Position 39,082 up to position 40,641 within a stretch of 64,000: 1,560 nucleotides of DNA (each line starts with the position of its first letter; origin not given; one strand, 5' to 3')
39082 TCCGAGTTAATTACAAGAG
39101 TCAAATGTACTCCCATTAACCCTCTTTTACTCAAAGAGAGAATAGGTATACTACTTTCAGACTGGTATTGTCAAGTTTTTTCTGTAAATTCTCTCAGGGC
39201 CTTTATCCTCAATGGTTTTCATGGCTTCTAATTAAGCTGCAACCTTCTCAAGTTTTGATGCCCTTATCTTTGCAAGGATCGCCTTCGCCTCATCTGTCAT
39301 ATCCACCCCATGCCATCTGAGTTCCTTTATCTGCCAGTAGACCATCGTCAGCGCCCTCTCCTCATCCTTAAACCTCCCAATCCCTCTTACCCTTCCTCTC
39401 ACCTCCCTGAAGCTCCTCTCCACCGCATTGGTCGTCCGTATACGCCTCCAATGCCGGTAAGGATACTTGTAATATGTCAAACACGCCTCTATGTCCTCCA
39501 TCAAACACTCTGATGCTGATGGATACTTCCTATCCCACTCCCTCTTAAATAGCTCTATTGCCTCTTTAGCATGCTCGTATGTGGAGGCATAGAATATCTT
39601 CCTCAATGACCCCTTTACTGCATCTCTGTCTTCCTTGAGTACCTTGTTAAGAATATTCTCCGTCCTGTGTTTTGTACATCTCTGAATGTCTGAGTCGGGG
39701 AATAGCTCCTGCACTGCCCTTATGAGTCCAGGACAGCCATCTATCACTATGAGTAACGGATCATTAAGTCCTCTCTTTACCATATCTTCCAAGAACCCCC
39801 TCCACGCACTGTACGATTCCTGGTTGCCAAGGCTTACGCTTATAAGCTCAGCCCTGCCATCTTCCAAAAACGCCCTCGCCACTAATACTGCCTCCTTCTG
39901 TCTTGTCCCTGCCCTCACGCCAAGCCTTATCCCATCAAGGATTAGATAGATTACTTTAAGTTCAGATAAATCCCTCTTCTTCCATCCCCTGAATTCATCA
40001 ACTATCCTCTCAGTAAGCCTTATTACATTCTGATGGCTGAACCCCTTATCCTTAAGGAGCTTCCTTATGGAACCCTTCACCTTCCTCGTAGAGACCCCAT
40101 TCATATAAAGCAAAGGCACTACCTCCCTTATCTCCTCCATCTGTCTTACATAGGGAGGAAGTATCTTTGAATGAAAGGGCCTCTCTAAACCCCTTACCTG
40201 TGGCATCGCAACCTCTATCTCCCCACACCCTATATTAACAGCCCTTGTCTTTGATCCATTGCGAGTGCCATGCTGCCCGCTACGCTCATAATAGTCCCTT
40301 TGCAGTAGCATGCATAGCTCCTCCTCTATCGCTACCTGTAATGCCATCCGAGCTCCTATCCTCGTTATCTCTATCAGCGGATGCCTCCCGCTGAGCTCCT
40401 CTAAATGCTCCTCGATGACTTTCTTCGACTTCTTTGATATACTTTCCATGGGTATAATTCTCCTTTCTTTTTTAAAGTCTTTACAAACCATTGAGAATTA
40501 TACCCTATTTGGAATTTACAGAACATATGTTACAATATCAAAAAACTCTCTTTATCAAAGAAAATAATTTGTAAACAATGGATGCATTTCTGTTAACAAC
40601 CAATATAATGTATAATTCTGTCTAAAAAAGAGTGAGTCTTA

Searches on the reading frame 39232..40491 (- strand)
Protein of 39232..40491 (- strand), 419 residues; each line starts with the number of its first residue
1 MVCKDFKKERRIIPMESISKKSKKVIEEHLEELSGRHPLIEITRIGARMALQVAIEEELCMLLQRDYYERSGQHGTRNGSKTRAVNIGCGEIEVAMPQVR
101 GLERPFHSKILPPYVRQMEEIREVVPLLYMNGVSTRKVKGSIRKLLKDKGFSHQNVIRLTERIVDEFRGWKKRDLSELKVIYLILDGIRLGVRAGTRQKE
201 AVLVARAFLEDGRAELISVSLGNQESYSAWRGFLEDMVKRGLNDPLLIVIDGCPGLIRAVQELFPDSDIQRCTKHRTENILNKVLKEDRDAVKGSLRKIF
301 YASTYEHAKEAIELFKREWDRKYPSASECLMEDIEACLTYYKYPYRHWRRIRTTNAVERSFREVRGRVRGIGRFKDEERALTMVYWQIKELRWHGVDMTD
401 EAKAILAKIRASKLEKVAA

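Call 59: search_protein_families(library=pfam, proteins=[window:39232-40491:-], max_evalue=0.00001)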
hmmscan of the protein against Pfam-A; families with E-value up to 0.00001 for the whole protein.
window:39232-40491:- (419 aa): 2 families
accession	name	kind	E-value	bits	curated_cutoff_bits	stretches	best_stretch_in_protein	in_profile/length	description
PF00872.24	Transposase_mut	-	2.4e-74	250.9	21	1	47-390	30-371/379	Transposase, Mutator family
PF13610.12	DDE_Tnp_IS240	-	3.8e-07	30.8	27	0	211-313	25-127/139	DDE domain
